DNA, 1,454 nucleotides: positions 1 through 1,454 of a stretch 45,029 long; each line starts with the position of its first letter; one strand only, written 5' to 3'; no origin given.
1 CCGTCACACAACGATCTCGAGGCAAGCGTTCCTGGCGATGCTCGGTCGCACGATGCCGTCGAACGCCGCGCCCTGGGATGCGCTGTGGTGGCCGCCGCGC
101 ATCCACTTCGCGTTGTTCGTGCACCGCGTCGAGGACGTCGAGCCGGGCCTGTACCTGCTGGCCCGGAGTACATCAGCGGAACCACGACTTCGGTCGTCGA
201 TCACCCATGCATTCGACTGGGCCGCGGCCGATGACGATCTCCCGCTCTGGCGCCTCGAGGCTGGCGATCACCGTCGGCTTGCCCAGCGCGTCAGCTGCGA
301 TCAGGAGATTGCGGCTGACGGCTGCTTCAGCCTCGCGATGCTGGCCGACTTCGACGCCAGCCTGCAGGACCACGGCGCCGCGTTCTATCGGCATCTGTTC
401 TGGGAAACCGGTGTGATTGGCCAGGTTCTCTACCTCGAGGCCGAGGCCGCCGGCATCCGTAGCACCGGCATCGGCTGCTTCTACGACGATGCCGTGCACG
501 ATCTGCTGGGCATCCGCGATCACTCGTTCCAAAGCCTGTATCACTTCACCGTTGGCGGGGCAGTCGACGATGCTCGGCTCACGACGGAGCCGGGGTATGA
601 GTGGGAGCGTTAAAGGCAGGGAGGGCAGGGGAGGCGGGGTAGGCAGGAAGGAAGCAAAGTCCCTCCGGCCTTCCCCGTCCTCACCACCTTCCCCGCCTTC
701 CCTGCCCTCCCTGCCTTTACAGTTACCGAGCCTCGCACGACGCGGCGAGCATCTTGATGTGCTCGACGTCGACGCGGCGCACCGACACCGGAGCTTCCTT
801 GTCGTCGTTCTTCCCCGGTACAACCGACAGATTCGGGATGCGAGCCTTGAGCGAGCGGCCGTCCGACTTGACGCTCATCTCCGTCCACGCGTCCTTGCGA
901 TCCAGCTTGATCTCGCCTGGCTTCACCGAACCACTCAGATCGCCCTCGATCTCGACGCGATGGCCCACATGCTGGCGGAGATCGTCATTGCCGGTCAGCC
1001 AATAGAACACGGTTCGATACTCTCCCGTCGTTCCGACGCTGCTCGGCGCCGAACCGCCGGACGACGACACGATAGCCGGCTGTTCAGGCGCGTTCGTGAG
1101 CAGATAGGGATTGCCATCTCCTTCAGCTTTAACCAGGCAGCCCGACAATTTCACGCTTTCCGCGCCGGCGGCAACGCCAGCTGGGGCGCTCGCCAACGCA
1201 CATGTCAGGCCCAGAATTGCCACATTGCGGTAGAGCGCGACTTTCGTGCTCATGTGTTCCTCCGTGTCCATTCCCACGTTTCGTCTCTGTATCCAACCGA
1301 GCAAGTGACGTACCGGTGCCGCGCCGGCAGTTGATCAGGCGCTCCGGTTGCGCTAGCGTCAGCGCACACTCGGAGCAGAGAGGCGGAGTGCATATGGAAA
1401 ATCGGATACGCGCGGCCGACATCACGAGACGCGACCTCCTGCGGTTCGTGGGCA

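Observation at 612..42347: Family of intergenic palindromes whose arms are tandem 8-9 nt units, with a different unit at every locus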

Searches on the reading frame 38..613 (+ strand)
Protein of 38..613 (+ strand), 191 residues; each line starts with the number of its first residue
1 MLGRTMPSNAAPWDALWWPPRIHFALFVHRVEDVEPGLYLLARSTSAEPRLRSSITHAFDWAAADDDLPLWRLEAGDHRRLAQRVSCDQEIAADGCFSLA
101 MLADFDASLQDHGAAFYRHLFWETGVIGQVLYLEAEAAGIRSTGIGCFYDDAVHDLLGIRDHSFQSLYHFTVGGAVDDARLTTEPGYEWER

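Call 14: search_protein_families(library=pfam, proteins=[window:38-613:+])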
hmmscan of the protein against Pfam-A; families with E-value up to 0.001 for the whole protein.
window:38-613:+ (191 aa): 1 family
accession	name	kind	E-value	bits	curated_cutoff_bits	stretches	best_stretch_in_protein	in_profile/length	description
PF00881.29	Nitroreductase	-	5.7e-09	36.8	23.5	1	83-173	78-166/167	Nitroreductase family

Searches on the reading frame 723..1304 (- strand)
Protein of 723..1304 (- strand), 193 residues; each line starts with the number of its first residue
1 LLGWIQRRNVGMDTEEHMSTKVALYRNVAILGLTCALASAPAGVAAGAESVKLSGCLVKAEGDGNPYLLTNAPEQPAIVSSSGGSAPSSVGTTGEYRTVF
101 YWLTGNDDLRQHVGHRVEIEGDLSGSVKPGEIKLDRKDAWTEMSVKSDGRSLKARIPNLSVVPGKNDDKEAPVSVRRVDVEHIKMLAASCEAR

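Call 14: search_protein_families(library=pfam, proteins=[window:723-1304:-])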
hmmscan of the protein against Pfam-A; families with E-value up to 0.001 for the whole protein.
window:723-1304:- (193 aa): 1 family
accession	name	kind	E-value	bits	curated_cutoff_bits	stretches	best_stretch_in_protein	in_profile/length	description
PF19135.5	DUF5818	-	0.00024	21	27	1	101-125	21-45/57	Protein of unknown function (DUF5818)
